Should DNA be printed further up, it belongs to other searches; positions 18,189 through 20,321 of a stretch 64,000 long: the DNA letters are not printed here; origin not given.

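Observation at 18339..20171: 610-aa conserved protein of unknown function divergent from bioB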

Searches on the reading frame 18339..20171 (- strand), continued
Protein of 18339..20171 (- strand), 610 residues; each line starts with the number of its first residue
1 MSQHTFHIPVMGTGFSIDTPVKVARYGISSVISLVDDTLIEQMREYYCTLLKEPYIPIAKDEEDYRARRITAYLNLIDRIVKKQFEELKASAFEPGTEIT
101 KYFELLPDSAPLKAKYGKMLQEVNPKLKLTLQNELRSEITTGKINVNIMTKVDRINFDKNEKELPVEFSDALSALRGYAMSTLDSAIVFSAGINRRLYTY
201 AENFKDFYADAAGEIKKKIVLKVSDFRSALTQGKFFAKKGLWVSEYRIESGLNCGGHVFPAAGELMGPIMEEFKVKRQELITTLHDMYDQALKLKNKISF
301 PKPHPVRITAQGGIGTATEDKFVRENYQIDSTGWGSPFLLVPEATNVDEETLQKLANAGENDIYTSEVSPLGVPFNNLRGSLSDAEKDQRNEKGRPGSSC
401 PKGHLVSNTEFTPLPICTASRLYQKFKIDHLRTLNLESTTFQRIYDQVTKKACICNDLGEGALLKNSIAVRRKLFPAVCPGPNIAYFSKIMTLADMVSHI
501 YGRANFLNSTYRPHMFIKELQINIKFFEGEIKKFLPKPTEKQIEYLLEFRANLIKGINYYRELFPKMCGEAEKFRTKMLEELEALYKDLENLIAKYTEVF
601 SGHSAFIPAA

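Call 58: search_protein_families(library=ncbifam, proteins=[P0151, P0364, P0132, P0121], max_evalue=0.001)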
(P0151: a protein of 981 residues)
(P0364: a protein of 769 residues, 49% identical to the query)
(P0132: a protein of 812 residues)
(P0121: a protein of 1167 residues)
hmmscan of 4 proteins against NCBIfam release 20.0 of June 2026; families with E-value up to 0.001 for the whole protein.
P0151 (981 aa): 2 families
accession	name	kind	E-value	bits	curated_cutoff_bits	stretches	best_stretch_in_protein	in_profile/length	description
NF003441.0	PRK04974.1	equivalog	4.6e-08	31.8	610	1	677-892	287-491/823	glycerol-3-phosphate 1-O-acyltransferase PlsB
TIGR03703.1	plsB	equivalog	8.1e-08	31.2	618.5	1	678-893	278-482/799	glycerol-3-phosphate 1-O-acyltransferase PlsB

P0364 (769 aa): 7 families
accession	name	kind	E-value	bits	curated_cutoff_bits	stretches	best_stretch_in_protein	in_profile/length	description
NF007640.0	PRK10307.1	subfamily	3e-10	39.6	276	1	582-766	223-406/411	WcaI family glycosyltransferase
TIGR04063.1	stp3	hypoth_equivalog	1.9e-07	30.4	442.05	1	561-762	178-390/397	TIGR04063 family PEP-CTERM/XrtA system glycosyltransferase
NF041879.1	EPS_EpsH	equivalog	2.2e-07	29.9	800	1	540-665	190-315/431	exopolysaccharide biosynthesis glycosyltransferase EpsH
NF047676.1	TeichurnBiosyTuaH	equivalog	4.3e-06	25.9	550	1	539-704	158-326/384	teichuronic acid biosynthesis protein TuaH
NF038229.1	Glyco4_Geo_Pelo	equivalog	8e-05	21.8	400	1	645-766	220-335/338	GPMC system family 4 glycosyltransferase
TIGR03088.1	stp2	hypoth_equivalog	0.00012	21.3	409.05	1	550-764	147-370/374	TIGR03088 family PEP-CTERM/XrtA system glycosyltransferase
NF046085.1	XrtY_assoc_Gly1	equivalog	0.00022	20.2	400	1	576-765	197-382/387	XrtY-associated glycosyltransferase XYAG1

P0132 (812 aa): 18 families
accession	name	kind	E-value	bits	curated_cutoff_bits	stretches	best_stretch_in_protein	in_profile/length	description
NF053878.1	FATransRegFadRBac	equivalog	3.1e-12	46.6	200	1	3-187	4-189/190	fatty acid metabolism transcriptional regulator FadR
NF053731.1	TransRegFasRMycb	equivalog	6.8e-11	42.3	330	1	2-175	11-181/199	HTH-type transcriptional activator FasR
TIGR03968.1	mycofact_TetR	equivalog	9.4e-11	41.6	224.9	1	3-68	10-75/190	mycofactocin system transcriptional regulator MftR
NF041196.1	ScbR_bind_reg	equivalog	1.6e-09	38.2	150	1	4-186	8-189/191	ScbR family autoregulator-binding transcription factor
NF051852.1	efflux_TF_MtrR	exception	1.7e-09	37.8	280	1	4-186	12-201/205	multidrug efflux system transcriptional repressor MtrR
TIGR03613.1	RutR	equivalog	7.6e-09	35.7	368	1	3-145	9-150/202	pyrimidine utilization regulatory protein R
NF050111.1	TransRegSACE7040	equivalog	8e-09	35.7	250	1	3-81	2-80/186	SACE_7040 family transcriptional regulator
NF007430.0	PRK09975.1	equivalog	1.5e-08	34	274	1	3-88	12-98/220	acrEF/envCD operon transcriptional regulator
TIGR03384.1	betaine_BetI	equivalog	1.8e-08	34.3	201.3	1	3-82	9-88/189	choline-binding transcriptional repressor BetI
NF007015.0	PRK09480.1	equivalog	2.1e-08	34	120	1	4-85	12-93/197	nucleoid occlusion factor SlmA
NF001978.0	PRK00767.1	equivalog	1e-07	32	118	1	4-128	11-130/197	transcriptional regulator BetI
NF011584.0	PRK15008.1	equivalog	1.6e-07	31.4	230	1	3-95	19-110/212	HTH-type transcriptional regulator RutR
NF007949.0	PRK10668.1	equivalog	5.6e-06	26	271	1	3-80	12-90/216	multidrug efflux transporter transcriptional repressor AcrR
NF037937.1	septum_RefZ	equivalog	2.1e-05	24.5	180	1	4-71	1-68/195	forespore capture DNA-binding protein RefZ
NF058643.1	TranRegCurRPseudo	equivalog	6.4e-05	22.7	300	1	2-87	7-93/193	TetR family transcriptional repressor CurR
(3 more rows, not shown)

P0121 (1167 aa): 15 families
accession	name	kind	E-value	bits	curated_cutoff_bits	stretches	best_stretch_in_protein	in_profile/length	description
TIGR01931.1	cysJ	equivalog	2e-164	548.5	668.15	1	633-1166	58-597/597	assimilatory sulfite reductase (NADPH) flavoprotein subunit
NF008197.0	PRK10953.1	equivalog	1.2e-135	453.1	838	1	629-1166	57-601/601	NADPH-dependent assimilatory sulfite reductase flavoprotein subunit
NF004859.0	PRK06214.1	equivalog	1.2e-94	318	432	1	789-1166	161-539/539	sulfite reductase subunit alpha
NF045929.1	FNRPetHCyano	equivalog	6.2e-28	97.7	600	1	951-1159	185-404/411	ferredoxin--NADP reductase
NF058510.1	bifunc_CpcD_PetH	exception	3.6e-27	95.1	635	1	951-1161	181-400/405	bifunctional rod-capping linker CpcD/ferredoxin--NADP reductase PetH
NF005989.0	PRK08105.1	equivalog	7.8e-18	64.9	160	1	638-760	6-127/149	flavodoxin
TIGR03224.1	benzo_boxA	equivalog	1.6e-15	57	459.2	1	965-1142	216-391/411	benzoyl-CoA 2,3-epoxidase subunit BoxA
NF006531.0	PRK09004.1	equivalog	2.2e-15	56.7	158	1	637-764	5-129/146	FMN-binding protein MioC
NF005216.0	PRK06703.1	subfamily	3.4e-11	43.4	127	1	639-761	7-126/151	flavodoxin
NF009805.0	PRK13289.1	equivalog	7e-08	31.8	432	1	980-1137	225-381/399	NO-inducible flavohemoprotein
TIGR01753.1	flav_short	equivalog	2.4e-07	31.4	123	1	641-763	6-125/140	flavodoxin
NF005587.0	PRK07308.1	equivalog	2e-06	28.1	138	1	639-761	7-126/147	flavodoxin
TIGR02160.1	PA_CoA_Oxy5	hypoth_equivalog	2.1e-06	26.8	420.8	1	983-1100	74-189/352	1,2-phenylacetyl-CoA epoxidase subunit PaaE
NF040810.1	BenC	equivalog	5.2e-05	22.6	430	1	983-1135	173-317/333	benzoate 1,2-dioxygenase electron transfer component BenC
NF004343.0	PRK05723.1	equivalog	6.8e-05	22.9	204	1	649-757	16-125/151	flavodoxin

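Call 59: find_encoding_contigs(protein=P0364, flank=6000, max_places=2)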
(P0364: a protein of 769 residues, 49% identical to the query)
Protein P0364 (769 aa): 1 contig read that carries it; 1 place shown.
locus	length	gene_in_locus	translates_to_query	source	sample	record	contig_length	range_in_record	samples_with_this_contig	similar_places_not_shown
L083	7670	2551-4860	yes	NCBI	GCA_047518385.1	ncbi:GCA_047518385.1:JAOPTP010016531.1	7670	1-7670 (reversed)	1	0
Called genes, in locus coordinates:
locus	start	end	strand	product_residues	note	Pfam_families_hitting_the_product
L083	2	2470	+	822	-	?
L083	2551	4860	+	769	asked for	PF00534:Glycos_transf_1, PF13692:Glyco_trans_1_4, PF13524:Glyco_trans_1_2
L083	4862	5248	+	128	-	-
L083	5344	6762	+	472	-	PF01743:PolyA_pol, PF12627:PolyA_pol_RNAbd, PF01966:HD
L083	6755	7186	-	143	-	PF00072:Response_reg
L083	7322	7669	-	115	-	?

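Call 63: list_cluster_members(proteins=[P0306, P0339, P0344, P0345, P0294, P0288, P0365])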
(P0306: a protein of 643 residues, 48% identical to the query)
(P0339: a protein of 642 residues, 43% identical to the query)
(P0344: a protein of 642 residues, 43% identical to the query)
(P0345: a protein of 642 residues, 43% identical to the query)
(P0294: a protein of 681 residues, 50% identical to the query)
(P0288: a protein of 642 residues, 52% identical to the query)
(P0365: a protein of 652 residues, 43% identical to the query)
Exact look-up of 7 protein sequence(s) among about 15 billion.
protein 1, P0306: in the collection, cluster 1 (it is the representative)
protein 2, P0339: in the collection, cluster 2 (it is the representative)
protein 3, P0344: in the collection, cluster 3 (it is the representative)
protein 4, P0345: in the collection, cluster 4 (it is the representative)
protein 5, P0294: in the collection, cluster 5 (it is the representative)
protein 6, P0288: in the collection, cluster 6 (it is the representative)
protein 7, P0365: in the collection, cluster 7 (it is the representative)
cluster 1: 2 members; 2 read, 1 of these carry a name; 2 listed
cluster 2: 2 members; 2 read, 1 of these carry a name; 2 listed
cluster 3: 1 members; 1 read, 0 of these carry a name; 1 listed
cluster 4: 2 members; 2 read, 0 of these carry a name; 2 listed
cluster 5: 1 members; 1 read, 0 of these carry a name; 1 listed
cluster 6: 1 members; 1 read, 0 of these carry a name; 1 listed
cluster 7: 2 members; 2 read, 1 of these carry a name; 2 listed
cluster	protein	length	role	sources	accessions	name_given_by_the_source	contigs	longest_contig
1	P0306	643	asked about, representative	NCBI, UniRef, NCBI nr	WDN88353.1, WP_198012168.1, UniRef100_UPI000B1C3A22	hypothetical protein BuS5_01321 [Desulfosarcina sp. BuS5] | hypothetical protein n=1 Tax=Desulfosarcina sp. BuS5 TaxID=933262 RepID=UPI000B1C3A22 | hypothetical protein [Desulfosarcina sp. BuS5]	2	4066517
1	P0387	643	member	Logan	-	-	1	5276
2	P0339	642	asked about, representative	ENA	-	-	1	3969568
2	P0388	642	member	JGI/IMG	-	hypothetical protein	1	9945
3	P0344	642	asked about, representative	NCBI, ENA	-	-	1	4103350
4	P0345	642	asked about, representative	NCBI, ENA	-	-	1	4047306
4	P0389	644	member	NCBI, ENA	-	-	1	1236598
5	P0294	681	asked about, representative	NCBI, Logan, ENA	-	-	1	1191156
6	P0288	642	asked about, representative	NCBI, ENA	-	-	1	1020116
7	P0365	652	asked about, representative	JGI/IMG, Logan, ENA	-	hypothetical protein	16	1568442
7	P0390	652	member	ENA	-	-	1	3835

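Call 64: find_encoding_contigs(protein=P0306, flank=7000, max_places=1)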
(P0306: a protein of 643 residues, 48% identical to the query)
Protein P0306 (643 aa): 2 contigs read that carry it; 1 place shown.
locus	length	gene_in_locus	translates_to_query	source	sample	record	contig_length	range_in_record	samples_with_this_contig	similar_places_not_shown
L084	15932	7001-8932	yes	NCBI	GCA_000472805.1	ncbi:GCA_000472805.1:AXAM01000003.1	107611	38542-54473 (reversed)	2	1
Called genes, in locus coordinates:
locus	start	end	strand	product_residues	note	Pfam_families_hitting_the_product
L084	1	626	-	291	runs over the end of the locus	PF00892:EamA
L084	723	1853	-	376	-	PF04055:Radical_SAM, PF13353:Fer4_12 (weak), PF13186:SPASM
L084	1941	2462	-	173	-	-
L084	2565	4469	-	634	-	PF02310:B12-binding (weak), PF04055:Radical_SAM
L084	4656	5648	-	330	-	PF13353:Fer4_12 (weak), PF13237:Fer4_10, PF14697:Fer4_21 (weak), PF00037:Fer4 (weak), PF12838:Fer4_7, PF13187:Fer4_9, PF00037:Fer4 (weak), PF04055:Radical_SAM, +2 more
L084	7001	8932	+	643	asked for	-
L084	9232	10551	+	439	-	PF01964:ThiC_Rad_SAM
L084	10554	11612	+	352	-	PF02277:DBI_PRT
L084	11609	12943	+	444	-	PF00919:UPF0004, PF04055:Radical_SAM, PF18693:TRAM_2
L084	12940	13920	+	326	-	PF00348:polyprenyl_synt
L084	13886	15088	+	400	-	-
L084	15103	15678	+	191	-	PF01066:CDP-OH_P_transf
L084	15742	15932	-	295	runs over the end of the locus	PF01297:ZnuA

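Call 65: find_encoding_contigs(protein=P0344, flank=7000, max_places=1)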
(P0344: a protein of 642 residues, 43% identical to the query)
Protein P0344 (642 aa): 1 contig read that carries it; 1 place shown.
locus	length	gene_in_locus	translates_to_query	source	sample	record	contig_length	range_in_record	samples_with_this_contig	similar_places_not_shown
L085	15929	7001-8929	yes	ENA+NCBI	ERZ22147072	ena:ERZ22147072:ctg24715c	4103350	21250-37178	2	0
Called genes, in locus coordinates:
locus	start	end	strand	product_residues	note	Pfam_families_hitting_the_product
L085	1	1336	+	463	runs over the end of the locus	PF00282:Pyridoxal_deC, PF00266:Aminotran_5 (weak)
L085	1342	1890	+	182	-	PF06445:GyrI-like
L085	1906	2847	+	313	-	PF04389:Peptidase_M28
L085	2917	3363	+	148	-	PF08327:AHSA1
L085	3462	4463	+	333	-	PF00903:Glyoxalase, PF12681:Glyoxalase_2 (faint), PF22677:Ble-like_N (faint)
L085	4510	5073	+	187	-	PF13302:Acetyltransf_3, PF13420:Acetyltransf_4, PF00583:Acetyltransf_1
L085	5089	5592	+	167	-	PF06172:Cupin_5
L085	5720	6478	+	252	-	PF13557:Phenol_MetA_deg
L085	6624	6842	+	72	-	PF00313:CSD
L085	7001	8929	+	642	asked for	-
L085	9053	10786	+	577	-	PF00270:DEAD, PF04851:ResIII (weak), PF00271:Helicase_C, PF28538:Helicase_helical, PF03880:DbpA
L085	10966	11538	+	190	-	-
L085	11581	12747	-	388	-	PF00266:Aminotran_5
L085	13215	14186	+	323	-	PF00291:PALP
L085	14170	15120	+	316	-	PF02423:OCD_Mu_crystall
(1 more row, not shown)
